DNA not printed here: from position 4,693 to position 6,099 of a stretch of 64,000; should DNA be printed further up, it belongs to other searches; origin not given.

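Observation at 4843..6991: Type II restriction-modification module (m5C-MTase plus uncharacterised 368-aa partner) next to a GIY-YIG gene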

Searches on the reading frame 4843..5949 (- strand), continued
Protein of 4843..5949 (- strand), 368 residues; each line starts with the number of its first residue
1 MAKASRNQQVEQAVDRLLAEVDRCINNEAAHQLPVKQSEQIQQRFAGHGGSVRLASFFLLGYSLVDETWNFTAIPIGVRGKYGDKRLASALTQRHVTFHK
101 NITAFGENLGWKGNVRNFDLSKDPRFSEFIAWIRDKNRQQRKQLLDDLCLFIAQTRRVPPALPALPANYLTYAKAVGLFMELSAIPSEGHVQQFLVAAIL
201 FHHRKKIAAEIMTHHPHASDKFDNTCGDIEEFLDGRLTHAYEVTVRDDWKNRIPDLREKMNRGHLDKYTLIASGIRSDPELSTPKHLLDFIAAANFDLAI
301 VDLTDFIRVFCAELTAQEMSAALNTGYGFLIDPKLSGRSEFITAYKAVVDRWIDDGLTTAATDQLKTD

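Call 19: list_cluster_members(proteins=[window:4843-5949:-, window:5936-6991:-, window:7032-8123:-, window:15577-16980:-, window:1276-3582:-])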
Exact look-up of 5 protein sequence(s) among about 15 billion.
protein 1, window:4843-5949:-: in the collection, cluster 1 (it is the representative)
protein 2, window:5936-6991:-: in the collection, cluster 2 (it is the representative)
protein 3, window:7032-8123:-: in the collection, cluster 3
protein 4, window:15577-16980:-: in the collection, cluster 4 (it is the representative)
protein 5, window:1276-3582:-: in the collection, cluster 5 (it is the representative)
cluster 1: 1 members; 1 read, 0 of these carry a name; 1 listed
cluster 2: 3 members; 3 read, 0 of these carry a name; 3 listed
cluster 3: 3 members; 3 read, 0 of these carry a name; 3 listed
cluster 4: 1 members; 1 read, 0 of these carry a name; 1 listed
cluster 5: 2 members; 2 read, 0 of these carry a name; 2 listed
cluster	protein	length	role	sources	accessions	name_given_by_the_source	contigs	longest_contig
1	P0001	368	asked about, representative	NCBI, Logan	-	-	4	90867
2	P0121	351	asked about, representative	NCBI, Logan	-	-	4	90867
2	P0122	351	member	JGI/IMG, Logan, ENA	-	-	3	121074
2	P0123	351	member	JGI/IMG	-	-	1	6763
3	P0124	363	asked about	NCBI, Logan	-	-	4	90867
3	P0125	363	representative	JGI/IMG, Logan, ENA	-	-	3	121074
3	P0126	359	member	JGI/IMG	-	-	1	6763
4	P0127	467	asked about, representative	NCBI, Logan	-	-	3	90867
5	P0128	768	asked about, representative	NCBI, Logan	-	-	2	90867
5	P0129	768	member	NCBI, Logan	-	-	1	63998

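Call 21: find_encoding_contigs(protein=P0122, flank=10000, max_places=4)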
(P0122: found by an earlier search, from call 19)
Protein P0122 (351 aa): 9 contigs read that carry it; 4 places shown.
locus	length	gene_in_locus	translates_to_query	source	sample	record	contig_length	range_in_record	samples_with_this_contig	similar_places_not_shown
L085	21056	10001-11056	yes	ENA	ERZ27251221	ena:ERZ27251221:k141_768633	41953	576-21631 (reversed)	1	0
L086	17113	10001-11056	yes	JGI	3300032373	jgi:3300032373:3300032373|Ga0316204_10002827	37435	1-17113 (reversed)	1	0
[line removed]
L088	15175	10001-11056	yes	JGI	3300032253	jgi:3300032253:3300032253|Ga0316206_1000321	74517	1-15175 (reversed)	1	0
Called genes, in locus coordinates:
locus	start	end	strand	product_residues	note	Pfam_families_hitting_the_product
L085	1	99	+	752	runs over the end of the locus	-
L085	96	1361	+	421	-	PF08323:Glyco_transf_5 (faint), PF13439:Glyco_transf_4, PF20706:GT4-conflict, PF13579:Glyco_trans_4_4, PF00534:Glycos_transf_1, PF13692:Glyco_trans_1_4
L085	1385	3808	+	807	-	PF01663:Phosphodiest (weak), PF03372:Exo_endo_phos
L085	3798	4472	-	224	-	PF00092:VWA (weak), PF10138:vWA-TerF-like, PF13519:VWA_2 (weak), PF07002:Copine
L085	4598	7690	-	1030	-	-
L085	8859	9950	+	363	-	PF00155:Aminotran_1_2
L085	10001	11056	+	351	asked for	PF00145:DNA_methylase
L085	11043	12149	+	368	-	-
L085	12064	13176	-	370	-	PF20597:pAdhesive_15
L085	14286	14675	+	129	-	PF01850:PIN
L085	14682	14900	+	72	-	PF02604:PhdYeFM_antitox (weak)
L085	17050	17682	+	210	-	-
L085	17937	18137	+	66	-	-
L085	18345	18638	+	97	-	PF01381:HTH_3 (weak)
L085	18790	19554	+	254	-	PF07366:SnoaL (faint), PF12680:SnoaL_2 (faint)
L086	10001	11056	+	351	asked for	PF00145:DNA_methylase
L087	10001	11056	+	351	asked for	PF00145:DNA_methylase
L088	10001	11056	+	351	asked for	PF00145:DNA_methylase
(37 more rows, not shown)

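Call 22: search_dna_similar(query=window:4843-5949:-, collection=plasmids, mode=protein, max_evalue=0.001, max_rows=30)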
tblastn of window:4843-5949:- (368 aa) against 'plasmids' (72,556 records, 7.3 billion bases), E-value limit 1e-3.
Records with a match: 1; places in all: 1; records where one place covers at least 80% of the query: 1.
Best place of each record, by identity: <60% 1.
By first word of the organism name: Sphingomonas 1.
By predicted mobility (MOB-suite, as given by PLSDB): non-mobilizable 1.
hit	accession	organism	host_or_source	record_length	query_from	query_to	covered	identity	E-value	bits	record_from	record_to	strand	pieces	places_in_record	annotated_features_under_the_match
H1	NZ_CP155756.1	Sphingomonas parapaucimobilis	Chinese cabbage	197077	5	367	99%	47.5%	5e-94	314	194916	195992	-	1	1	hypothetical protein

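Call 23: search_dna_similar(query=window:4843-5949:-, collection=phages, mode=protein, max_evalue=0.001, max_rows=20)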
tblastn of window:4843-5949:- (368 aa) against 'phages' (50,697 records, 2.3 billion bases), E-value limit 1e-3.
No match.

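Call 24: get_annotated_region(hit=H1, flank=6000)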
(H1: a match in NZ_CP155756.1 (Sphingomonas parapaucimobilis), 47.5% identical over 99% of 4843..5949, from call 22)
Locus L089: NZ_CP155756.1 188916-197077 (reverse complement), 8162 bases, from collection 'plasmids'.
description: Sphingomonas parapaucimobilis strain YK209 plasmid unnamed7, complete sequence
organism: Sphingomonas parapaucimobilis (NCBI taxid 28213)
taxonomy: Bacteria; Pseudomonadota; Alphaproteobacteria; Sphingomonadales; Sphingomonadaceae; Sphingomonas; Sphingomonas parapaucimobilis
host: -; source: Chinese cabbage; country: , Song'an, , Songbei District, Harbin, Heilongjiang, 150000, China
typing (MOB-suite, as given by PLSDB): non-mobilizable
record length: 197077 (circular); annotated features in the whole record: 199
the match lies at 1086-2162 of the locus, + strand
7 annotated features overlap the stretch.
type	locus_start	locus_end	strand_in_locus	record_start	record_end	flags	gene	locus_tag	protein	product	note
CDS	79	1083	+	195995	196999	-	-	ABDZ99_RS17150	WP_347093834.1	DNA cytosine methyltransferase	GO:0006304 - DNA modification [Evidence IEA]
CDS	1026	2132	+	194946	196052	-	-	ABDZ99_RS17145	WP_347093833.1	hypothetical protein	-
CDS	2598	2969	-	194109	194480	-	-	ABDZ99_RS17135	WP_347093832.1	zinc ribbon domain-containing protein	-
CDS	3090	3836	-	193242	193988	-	-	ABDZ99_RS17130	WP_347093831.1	SDR family oxidoreductase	-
CDS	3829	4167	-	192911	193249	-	-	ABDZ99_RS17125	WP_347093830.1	adenylate cyclase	-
CDS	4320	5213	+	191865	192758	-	-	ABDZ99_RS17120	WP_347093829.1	LysR family transcriptional regulator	-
CDS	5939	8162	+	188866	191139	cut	ptsP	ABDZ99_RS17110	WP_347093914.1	phosphoenolpyruvate--protein phosphotransferase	GO:0009401 - phosphoenolpyruvate-dependent sugar phosphotransferase system [Evidence IEA]; GO:0006808 - regulation of ...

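Call 25: find_encoding_contigs(protein=P0109, flank=10000, max_places=2)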
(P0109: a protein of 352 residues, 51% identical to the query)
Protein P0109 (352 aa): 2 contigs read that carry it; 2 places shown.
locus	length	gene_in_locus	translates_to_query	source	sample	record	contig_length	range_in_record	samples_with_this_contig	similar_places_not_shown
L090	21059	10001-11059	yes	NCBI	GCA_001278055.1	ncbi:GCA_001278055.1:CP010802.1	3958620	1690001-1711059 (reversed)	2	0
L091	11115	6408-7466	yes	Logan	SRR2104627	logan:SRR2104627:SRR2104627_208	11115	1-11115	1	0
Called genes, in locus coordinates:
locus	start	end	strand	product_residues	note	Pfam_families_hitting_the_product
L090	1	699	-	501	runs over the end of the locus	PF12801:Fer4_5 (weak)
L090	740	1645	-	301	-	PF13513:HEAT_EZ (faint), PF02985:HEAT (faint), PF13646:HEAT_2, PF03130:HEAT_PBS (weak), PF13646:HEAT_2, PF03130:HEAT_PBS (weak)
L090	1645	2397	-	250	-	PF13620:CarboxypepD_reg (weak)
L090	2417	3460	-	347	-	PF09459:EB_dh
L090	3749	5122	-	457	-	PF00072:Response_reg, PF01078:Mg_chelatase (faint), PF00158:Sigma54_activat, PF14532:Sigma54_activ_2, PF07728:AAA_5 (weak), PF25601:AAA_lid_14, PF02954:HTH_8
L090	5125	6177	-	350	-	PF01590:GAF, PF13185:GAF_2, PF00990:GGDEF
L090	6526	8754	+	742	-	PF00317:Ribonuc_red_lgN, PF02867:Ribonuc_red_lgC, PF12637:TSCPD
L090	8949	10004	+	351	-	PF00145:DNA_methylase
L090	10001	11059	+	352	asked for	PF09566:RE_SacI_N (weak)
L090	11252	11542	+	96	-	PF18765:Polbeta, PF01909:NTP_transf_2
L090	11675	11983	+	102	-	PF10387:DUF2442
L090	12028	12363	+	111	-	-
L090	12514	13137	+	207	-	PF13505:OMP_b-brl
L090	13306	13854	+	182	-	PF00857:Isochorismatase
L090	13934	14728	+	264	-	PF08378:NERD, PF01396:Zn_ribbon_Top1 (weak)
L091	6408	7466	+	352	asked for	PF09566:RE_SacI_N (weak)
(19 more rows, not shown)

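Call 26: find_encoding_contigs(protein=P0100, flank=10000, max_places=2)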
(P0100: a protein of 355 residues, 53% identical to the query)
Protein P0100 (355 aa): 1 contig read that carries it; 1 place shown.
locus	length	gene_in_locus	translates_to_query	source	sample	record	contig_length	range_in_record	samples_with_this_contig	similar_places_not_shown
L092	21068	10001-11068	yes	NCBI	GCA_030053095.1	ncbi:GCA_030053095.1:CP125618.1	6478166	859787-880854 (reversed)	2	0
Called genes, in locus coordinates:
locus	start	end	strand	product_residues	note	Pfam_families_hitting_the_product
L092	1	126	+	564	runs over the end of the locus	PF02652:Lactate_perm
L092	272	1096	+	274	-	PF02754:CCG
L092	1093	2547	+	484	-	PF02589:LUD_dom, PF13187:Fer4_9 (faint), PF00037:Fer4 (faint), PF13183:Fer4_8, PF13237:Fer4_10 (faint), PF11870:LutB_C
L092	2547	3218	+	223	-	PF02589:LUD_dom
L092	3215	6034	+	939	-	PF01565:FAD_binding_4, PF02913:FAD-oxidase_C, PF12838:Fer4_7, PF13183:Fer4_8, PF13187:Fer4_9 (faint), PF13534:Fer4_17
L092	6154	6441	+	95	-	PF27144:PA14_33160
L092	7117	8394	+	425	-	PF13356:Arm-DNA-bind_3, PF22022:Phage_int_M, PF00589:Phage_integrase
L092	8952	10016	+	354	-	PF00145:DNA_methylase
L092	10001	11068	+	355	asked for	PF09566:RE_SacI_N (weak)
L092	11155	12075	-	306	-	-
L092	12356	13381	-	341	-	-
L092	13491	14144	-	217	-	PF13384:HTH_23 (faint)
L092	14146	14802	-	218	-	PF00239:Resolvase, PF02796:HTH_7 (faint)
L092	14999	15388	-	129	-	PF00239:Resolvase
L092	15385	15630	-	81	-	PF05930:Phage_AlpA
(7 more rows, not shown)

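Call 37: predict_structure(alignment_id=A1)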
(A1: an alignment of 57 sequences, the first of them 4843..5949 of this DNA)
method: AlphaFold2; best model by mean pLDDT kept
length: 368 residues; sequences in the alignment: 57
mean_pLDDT: 89.6   pTM: 0.75
mean pLDDT of the five models: 89.6, 88.0, 87.3, 87.1, 87.0
residues with pLDDT >= 90: 267; 70-90: 72; 50-70: 23; < 50: 6
segments of 3 or more residues with pLDDT < 50: 1-3, 366-368
pLDDT, mean of each block of 10 residues (from residue 1): 70 97 78 86 92 96 96 91 92 89 79 77 94 96 96 86 82 96 96 98 96 80 84 97 95 95 97 95 95 96 98 95 95 87 94 71 49
secondary structure, 60 per line:
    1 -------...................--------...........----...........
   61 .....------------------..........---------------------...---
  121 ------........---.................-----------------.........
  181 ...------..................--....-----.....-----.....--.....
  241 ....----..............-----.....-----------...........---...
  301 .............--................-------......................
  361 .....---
elements in order: H8-26 H35-45 H50-65 H84-93 H127-134 H138-154 H172-183 H190-207 E210-213 H219-223 E229-233 E236-244 H249-262 E268-272 H284-294 E298-302 H303-313 H316-331 H339-365

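Call 44: find_related_loci(query=A1, collection=metagenome_contigs, flank=10000)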
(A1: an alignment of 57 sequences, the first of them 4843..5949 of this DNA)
Query A1 (368 aa) in metagenome_contigs; peptide patterns used: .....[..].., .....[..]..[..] (x = any residue, [..] = any of these).
217 stretches matched a pattern; 74 encode a relative of the query (tblastn E <= 1e-3); 74 distinct loci.
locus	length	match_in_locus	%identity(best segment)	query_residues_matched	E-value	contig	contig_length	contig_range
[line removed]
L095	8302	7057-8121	65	1-354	3e-158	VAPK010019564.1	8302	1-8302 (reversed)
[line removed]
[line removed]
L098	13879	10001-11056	54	6-356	6e-123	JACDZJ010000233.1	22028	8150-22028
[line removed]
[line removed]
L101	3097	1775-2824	54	6-354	1e-126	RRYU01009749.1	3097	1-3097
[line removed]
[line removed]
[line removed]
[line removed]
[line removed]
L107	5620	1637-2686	53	6-354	1e-119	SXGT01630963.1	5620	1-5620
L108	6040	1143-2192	52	6-354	1e-119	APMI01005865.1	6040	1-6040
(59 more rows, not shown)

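Call 51: search_solved_structures(query=A1, max_evalue=10, show_alignments=2)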
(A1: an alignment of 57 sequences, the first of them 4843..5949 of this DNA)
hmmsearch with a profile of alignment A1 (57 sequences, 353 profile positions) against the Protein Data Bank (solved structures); distinct sequences matched with E-value up to 10: 0.

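Call 56: fold_search(model_id=the predicted structure, library=pdb)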
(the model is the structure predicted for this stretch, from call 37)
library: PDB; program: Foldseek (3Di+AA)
matches with E <= 10: 825; with E <= 0.001: 3
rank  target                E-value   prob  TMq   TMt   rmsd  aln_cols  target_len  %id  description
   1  7edb_A                4.8e-10  1.00  0.41  0.43  13.8       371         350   12  EcoT38I restriction endonuclease complexed with DNA (released 2022-03-16)
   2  7edb_B                3.5e-09  1.00  0.39  0.41  19.2       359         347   12  EcoT38I restriction endonuclease complexed with DNA (released 2022-03-16)
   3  7e8r                  2.0e-08  1.00  0.39  0.41  10.1       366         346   13  EcoT38I restriction endonuclease (released 2022-03-02)
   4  5xr8                  1.3e-01  0.18  0.20  0.18  25.3       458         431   10  Crystal structure of the human CB1 in complex with agonist AM841 (released 2017-07-12)
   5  3gei_B                4.0e-01  0.25  0.17  0.15  21.1       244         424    9  Crystal structure of MnmE from Chlorobium tepidum in complex with GCP (released 2009-10-27)
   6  7rf9_D                5.9e-01  0.15  0.14  0.13  14.6       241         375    9  O2-, PLP-dependent desaturase Plu4 intermediate-bound enzyme (released 2021-10-06)
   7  9e5g_D                5.9e-01  0.14  0.16  0.23  13.9       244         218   11  Cryo-EM structure of Burkholderia cenocepacia orotate phosphoribosyltransferase (released 2025-02-19)
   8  8qvu_E                6.9e-01  0.38  0.14  0.26   8.0        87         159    8  Crystal Structure of ligand ACBI3 in complex with KRAS G12D C118S GDP and pVHL:ElonginC:ElonginB complex (released 2023-12-06)
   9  8jhl                  7.2e-01  0.25  0.17  0.31  12.3       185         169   11  GDP-bound KRAS G12D in complex with YK-8S (released 2024-01-31)
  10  9e5g_B                7.2e-01  0.13  0.11  0.16  12.6       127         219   12  Cryo-EM structure of Burkholderia cenocepacia orotate phosphoribosyltransferase (released 2025-02-19)
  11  8y80_A                7.6e-01  0.41  0.15  0.12   5.5        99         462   11  Cryo-EM structure of the tetrameric SPARSA gRNA-ssDNA complex (released 2024-10-16)
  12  6mqg                  7.6e-01  0.28  0.16  0.28  11.2       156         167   11  Crystal structure of KRAS V14I-GDP demonstrating open switch 1 conformation - Form 1 (released 2019-07-31)
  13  7kmr                  8.3e-01  0.25  0.16  0.28  11.2       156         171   11  Crystal structure analysis of human KRAS mutant (released 2021-11-10)
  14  9c3l_B                8.3e-01  0.23  0.17  0.29  11.4       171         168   11  Crystal structure of GDP-bound KRAS G12D/I55E: Suppressing G12D oncogenicity via second-site I55E mutation (released 2025-10-08)
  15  1lh0_B                8.3e-01  0.15  0.16  0.24  13.7       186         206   10  Crystal Structure of Salmonella typhimurium OMP Synthase in Complex with MGPRPP and Orotate (released 2002-05-08)
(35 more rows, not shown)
